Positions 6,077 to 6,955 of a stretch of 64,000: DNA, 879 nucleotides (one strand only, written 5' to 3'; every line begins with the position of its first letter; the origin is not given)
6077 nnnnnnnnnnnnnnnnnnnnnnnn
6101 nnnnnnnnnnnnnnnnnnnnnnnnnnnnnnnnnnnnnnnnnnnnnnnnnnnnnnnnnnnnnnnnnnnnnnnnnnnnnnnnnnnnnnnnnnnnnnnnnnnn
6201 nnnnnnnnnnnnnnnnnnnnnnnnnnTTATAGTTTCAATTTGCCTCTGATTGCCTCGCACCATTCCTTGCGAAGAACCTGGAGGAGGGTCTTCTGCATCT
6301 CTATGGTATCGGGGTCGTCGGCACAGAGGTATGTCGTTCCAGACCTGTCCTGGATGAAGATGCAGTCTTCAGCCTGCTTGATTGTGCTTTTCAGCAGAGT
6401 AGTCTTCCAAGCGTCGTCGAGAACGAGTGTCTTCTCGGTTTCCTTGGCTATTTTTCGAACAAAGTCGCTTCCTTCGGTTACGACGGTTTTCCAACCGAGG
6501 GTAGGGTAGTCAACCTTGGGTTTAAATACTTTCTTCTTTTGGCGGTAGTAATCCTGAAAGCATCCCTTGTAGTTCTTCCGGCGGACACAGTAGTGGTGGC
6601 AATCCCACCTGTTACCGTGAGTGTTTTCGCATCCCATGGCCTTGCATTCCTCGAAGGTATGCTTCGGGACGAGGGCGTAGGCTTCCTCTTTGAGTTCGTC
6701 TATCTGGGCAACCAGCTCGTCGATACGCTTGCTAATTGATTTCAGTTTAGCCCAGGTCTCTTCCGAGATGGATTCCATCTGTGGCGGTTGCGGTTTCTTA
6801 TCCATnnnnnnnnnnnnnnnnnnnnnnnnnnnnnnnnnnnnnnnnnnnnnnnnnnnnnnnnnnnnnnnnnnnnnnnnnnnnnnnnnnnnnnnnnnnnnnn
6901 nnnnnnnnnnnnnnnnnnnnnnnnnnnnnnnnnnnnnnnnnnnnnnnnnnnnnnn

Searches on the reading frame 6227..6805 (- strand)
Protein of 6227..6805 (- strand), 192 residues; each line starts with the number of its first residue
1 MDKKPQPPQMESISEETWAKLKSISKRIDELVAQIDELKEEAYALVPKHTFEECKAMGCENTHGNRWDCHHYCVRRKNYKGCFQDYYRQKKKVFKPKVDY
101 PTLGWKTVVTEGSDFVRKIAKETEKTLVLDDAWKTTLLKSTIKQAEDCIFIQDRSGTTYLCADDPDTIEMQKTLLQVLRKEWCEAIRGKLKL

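Call 16: search_protein_families(library=pfam, proteins=[window:6227-6805:-], max_evalue=0.01)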
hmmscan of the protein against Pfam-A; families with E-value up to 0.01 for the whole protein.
window:6227-6805:- (192 aa): 2 families
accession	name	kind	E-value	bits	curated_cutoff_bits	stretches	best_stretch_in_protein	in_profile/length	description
PF06825.17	HSBP1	-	0.0061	16.8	28.6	1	10-42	18-50/51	Heat shock factor binding protein 1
PF05565.16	Sipho_Gp157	-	0.0068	16.9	28.6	0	10-50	31-71/162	Siphovirus Gp157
